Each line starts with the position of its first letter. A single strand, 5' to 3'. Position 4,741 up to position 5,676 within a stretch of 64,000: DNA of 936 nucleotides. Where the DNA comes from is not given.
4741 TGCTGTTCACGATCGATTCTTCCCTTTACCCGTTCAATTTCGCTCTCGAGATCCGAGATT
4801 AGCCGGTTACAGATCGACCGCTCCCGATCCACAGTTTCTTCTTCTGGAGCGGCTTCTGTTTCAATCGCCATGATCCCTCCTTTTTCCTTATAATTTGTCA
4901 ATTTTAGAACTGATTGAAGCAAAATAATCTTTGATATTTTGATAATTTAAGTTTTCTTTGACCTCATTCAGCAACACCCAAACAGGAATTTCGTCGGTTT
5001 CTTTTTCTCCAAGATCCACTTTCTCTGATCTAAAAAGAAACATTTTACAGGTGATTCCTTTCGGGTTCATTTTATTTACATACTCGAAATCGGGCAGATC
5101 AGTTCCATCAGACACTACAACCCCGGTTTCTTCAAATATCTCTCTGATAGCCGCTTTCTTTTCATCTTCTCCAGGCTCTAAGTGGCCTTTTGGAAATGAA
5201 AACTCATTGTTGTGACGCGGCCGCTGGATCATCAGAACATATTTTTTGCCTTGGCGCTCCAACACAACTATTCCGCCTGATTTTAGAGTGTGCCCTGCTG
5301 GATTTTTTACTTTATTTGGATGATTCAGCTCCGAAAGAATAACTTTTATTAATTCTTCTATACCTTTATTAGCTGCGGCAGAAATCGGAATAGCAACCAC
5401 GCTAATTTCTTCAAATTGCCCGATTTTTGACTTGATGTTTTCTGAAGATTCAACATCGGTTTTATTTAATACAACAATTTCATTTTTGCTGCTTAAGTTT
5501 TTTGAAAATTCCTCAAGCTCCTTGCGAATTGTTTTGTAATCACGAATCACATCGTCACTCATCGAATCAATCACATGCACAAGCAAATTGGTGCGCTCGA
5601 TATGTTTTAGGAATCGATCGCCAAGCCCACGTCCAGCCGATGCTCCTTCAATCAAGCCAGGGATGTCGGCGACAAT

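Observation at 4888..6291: Obg GTPase carrying a C-terminal Nudix hydrolase domain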

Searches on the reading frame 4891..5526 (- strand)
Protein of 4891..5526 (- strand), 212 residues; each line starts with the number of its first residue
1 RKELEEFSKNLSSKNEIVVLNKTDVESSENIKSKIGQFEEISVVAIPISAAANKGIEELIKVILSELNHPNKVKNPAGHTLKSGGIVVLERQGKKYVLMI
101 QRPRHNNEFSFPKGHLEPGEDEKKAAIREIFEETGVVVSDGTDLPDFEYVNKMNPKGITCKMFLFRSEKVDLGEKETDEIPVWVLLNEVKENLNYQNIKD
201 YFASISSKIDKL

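Call 34: search_protein_representatives(protein=window:4891-5526:-)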
Query: 212 residues. Proteins with E-value up to 0.001 (for the whole library): 3421; up to 1e-10: 105; up to 1e-30: 2. The best 150 are listed.
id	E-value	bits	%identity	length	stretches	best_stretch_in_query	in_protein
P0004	1.7e-60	220.2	54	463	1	1-207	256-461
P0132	1.5e-36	142.0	48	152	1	70-210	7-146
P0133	1.4e-28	116.1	37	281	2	71-204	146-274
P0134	5.3e-26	107.7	42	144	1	70-207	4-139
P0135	2.8e-24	102.0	41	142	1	70-205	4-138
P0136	4.9e-22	94.7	41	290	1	68-206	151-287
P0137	5.7e-21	91.2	36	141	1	72-209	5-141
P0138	3.3e-20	88.8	37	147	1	69-209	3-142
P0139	8.4e-20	87.4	37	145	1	76-210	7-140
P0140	1.1e-18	83.8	39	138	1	77-207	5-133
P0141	3.3e-18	82.2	32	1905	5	76-145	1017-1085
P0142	4.4e-18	81.8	37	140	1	80-209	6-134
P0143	5.5e-18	81.5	38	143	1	72-209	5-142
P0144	7.1e-18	81.1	37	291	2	81-157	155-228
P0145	8.7e-18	80.8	38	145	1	75-208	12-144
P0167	1.4e-14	70.4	39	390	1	61-203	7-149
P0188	2.4e-13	66.4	44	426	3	76-142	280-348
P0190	4.9e-13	65.3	36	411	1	81-211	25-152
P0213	6.0e-12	61.8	32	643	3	86-200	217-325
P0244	2.0e-10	56.8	36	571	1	81-206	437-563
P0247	3.0e-10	56.2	36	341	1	79-204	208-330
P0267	8.5e-10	54.8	32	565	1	81-206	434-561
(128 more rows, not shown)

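Call 35: search_protein_families(library=pfam, proteins=[P0244, P0267, P0133, P0136, P0132, P0188, P0247, P0167, P0213, P0190], max_evalue=0.001)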
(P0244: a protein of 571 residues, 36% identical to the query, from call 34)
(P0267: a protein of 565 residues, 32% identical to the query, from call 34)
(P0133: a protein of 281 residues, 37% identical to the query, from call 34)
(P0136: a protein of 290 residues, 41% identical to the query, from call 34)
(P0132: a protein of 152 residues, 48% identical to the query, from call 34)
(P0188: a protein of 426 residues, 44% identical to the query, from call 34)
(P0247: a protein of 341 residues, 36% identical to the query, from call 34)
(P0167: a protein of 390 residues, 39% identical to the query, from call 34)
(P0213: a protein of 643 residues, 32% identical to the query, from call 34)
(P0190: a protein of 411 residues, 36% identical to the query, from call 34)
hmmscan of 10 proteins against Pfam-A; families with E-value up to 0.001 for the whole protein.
P0244 (571 aa): 8 families
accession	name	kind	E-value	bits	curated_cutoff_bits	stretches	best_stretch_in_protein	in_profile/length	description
PF00534.26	Glycos_transf_1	-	1.2e-30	106.7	26.4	1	253-403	14-169/172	Glycosyl transferases group 1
PF13692.12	Glyco_trans_1_4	-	1.9e-26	93.5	27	1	255-392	2-142/142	Glycosyl transferases group 1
PF00293.34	NUDIX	-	2.4e-21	76.6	21.1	1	442-549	8-121/134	NUDIX domain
PF13439.12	Glyco_transf_4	-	8.1e-16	58.9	28.5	1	63-238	3-166/170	Glycosyltransferase Family 4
PF20706.3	GT4-conflict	-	8.2e-14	51.8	26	1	202-417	143-383/385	Family 4 Glycosyltransferase in conflict systems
PF13579.12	Glyco_trans_4_4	-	8.2e-10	39.7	29.7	1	62-237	1-158/158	Glycosyl transferase 4-like domain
PF13524.12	Glyco_trans_1_2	-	0.00011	22.6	25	1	281-420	10-143/144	Glycosyl transferase-like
PF14815.12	NUDIX_4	-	0.00028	21.1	35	1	453-548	11-100/113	NUDIX domain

P0267 (565 aa): 2 families
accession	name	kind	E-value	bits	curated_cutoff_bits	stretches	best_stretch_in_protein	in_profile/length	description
PF00293.34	NUDIX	-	2.5e-17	63.6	21.1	1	437-558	4-132/134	NUDIX domain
PF13869.12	NUDIX_2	-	1.2e-05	25.2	27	1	420-490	30-99/188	Nucleotide hydrolase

P0133 (281 aa): 3 families
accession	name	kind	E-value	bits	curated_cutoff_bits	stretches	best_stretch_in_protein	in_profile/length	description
PF00293.34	NUDIX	-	2.1e-34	118.9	21.1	2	15-127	5-126/134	NUDIX domain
PF22327.2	Nudt16-like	-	2.2e-06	28.1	27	0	21-100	19-99/161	U8 snoRNA-decapping enzyme-like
PF14815.12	NUDIX_4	-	0.00025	21.3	35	0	161-260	3-99/113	NUDIX domain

P0136 (290 aa): 2 families
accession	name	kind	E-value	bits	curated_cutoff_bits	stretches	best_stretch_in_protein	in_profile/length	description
PF01252.23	Peptidase_A8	-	9.4e-28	97.6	25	1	11-146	1-142/142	Signal peptidase (SPase) II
PF00293.34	NUDIX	-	3.9e-16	59.7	21.1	1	168-277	7-126/134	NUDIX domain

P0132 (152 aa): 1 family
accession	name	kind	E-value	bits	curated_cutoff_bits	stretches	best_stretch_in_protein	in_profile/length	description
PF00293.34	NUDIX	-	5.3e-19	69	21.1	1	20-131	5-124/134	NUDIX domain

P0188 (426 aa): 3 families
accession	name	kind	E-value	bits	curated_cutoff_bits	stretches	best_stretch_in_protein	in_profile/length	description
PF00293.34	NUDIX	-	2.6e-49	167.1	21.1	3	4-117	6-119/134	NUDIX domain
PF14815.12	NUDIX_4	-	1e-14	54.7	35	1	148-224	5-75/113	NUDIX domain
PF22327.2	Nudt16-like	-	3.1e-07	30.9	27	0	171-232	35-97/161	U8 snoRNA-decapping enzyme-like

P0247 (341 aa): 2 families
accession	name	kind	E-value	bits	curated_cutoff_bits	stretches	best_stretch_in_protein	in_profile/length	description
PF00293.34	NUDIX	-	1.7e-13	51.2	21.1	1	213-320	6-123/134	NUDIX domain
PF05013.17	FGase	-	1.8e-06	28.7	28.9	1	86-179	111-216/219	N-formylglutamate amidohydrolase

P0167 (390 aa): 1 family
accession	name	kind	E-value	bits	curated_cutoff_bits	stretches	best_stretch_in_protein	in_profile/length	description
PF00293.34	NUDIX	-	1.7e-17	64.1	21.1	1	31-147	7-130/134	NUDIX domain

P0213 (643 aa): 3 families
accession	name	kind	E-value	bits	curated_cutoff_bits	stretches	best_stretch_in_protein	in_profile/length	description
PF00293.34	NUDIX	-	1.6e-39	135.4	21.1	3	508-620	2-119/134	NUDIX domain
PF00300.27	His_Phos_1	-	2.7e-26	92.9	21.7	1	4-152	1-159/194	Histidine phosphatase superfamily (branch 1)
PF14815.12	NUDIX_4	-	3.8e-10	40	35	1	513-597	2-78/113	NUDIX domain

P0190 (411 aa): 2 families
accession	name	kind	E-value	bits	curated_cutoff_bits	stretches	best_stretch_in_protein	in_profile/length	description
PF00293.34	NUDIX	-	9.9e-12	45.5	21.1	1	30-130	8-118/134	NUDIX domain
PF05770.16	Ins134_P3_kin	-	0.00055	20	23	0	355-403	149-199/201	Inositol 1,3,4-trisphosphate 5/6-kinase ATP-grasp domain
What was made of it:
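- The same Nudix family is fused to signal peptidase II, a glycosyltransferase and a His-phosphatase elsewhere (call 35).
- Tried and rejected: P0244, P0267, P0247, P0213 and similar proteins were checked, and none contains an Obg domain (call 35).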

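Call 37: find_encoding_contigs(protein=P0132, flank=5000, max_places=3)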
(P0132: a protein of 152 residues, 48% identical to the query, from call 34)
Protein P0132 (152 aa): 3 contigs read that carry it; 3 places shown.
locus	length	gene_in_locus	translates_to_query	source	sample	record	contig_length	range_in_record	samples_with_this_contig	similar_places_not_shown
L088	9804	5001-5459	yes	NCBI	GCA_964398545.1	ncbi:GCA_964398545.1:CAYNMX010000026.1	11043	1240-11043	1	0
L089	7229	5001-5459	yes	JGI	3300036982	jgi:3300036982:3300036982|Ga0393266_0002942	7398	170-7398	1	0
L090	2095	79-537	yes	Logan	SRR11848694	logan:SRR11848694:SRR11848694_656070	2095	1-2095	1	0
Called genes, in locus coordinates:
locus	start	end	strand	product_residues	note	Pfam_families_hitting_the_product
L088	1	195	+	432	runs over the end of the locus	PF00009:GTP_EFTU, PF22042:EF-G_D2, PF11987:IF-2, PF03144:GTP_EFTU_D2 (weak)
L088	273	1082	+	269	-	PF19293:CdaA_N, PF02457:DAC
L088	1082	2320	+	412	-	PF07949:YbbR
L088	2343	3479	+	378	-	PF01476:LysM, PF05257:CHAP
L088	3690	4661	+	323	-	PF01018:GTP1_OBG, PF00025:Arf (weak), PF01926:MMR_HSR1, PF02421:FeoB_N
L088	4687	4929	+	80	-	-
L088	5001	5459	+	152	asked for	PF00293:NUDIX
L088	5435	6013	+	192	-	PF12917:YfbR-like, PF13023:HD_3, PF01966:HD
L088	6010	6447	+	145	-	PF00293:NUDIX (weak)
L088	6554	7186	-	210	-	PF20803:PaaX_M, PF09827:CRISPR_Cas2 (weak)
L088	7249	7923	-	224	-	PF00226:DnaJ, PF01556:DnaJ_C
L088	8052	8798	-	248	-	-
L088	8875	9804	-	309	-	?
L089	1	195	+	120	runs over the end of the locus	?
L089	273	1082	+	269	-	PF19293:CdaA_N, PF02457:DAC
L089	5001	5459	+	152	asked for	PF00293:NUDIX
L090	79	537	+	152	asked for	PF00293:NUDIX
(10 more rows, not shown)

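Call 61: search_protein_families(library=pfam, proteins=[L088:5435-6013:+, L088:6010-6447:+], max_evalue=0.01)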
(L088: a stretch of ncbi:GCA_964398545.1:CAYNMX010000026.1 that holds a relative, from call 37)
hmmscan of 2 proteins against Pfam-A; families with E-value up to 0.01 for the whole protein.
L088:5435-6013:+ (192 aa): 4 families
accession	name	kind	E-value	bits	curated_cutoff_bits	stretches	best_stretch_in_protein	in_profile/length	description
PF13023.12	HD_3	-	1.5e-24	87.2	22.5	1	28-167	15-160/165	HD domain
PF01966.28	HD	-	6.1e-12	46.3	22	1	37-134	2-115/116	HD domain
PF12917.13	YfbR-like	-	2.3e-11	44.1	25.9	1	19-136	10-139/182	5'-deoxynucleotidase YfbR-like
PF08668.18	HDOD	-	0.00089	19.2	22.9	1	28-73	87-132/196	HDOD domain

L088:6010-6447:+ (145 aa): 1 family
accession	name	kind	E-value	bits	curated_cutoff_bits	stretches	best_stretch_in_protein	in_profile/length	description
PF00293.34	NUDIX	-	9.6e-06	26.1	21.1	1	9-124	8-122/134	NUDIX domain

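Call 83: search_protein_families(library=ncbifam, proteins=[P0132], max_evalue=0.001)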
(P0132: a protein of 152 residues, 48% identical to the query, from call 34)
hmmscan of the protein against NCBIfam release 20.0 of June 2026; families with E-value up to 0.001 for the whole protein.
P0132 (152 aa): 18 families
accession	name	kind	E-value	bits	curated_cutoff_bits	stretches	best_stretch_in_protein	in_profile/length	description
NF052459.1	OxoGTPPhMutT1Mycb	equivalog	3e-17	62.7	475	1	20-136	4-120/292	8-oxo-(d)GTP phosphatase MutT1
NF008044.0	PRK10776.1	equivalog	1.2e-08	34.9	148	1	43-127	31-112/130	8-oxo-dGTP diphosphatase MutT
NF001937.0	PRK00714.1-4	equivalog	1.5e-08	34.4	139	1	22-74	12-62/161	RNA pyrophosphohydrolase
NF001934.0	PRK00714.1-1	equivalog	2.1e-08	33.8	241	1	21-74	11-62/176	RNA pyrophosphohydrolase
TIGR02705.1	nudix_YtkD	equivalog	1.5e-07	31.1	154.4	1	16-95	20-95/156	RNA deprotection pyrophosphohydrolase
TIGR00586.1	mutt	equivalog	1.6e-07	31.4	97.9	1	24-128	11-114/129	8-oxo-dGTP diphosphatase MutT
NF006530.0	PRK08999.1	equivalog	2e-07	30.4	245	1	27-87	15-77/315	Nudix family hydrolase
NF001936.0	PRK00714.1-3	equivalog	4.6e-07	29.8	118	1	31-78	22-70/155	RNA pyrophosphohydrolase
NF001938.0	PRK00714.1-5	equivalog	1.8e-06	27.4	116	1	19-75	14-77/172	RNA pyrophosphohydrolase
NF001935.0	PRK00714.1-2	equivalog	2.7e-06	27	259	1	22-74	12-62/183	RNA pyrophosphohydrolase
NF041652.1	Nud_hyd_Dein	equivalog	3.2e-06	27.4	200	1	17-80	12-79/152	Nudix hydrolase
NF006961.0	PRK09438.1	equivalog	3.5e-06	26.5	103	1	23-88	13-78/151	dihydroneopterin triphosphate diphosphatase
NF003787.0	PRK05379.1-4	equivalog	1.7e-05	23.9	449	1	43-126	233-325/346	bifunctional nicotinamide-nucleotide adenylyltransferase/Nudix hydroxylase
NF001299.0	PRK00241.1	equivalog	2.6e-05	23.8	158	1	29-124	144-237/263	NAD(+) diphosphatase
NF007834.0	PRK10546.1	equivalog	3e-05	23.9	156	1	34-77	17-64/135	pyrimidine (deoxy)nucleoside triphosphate diphosphatase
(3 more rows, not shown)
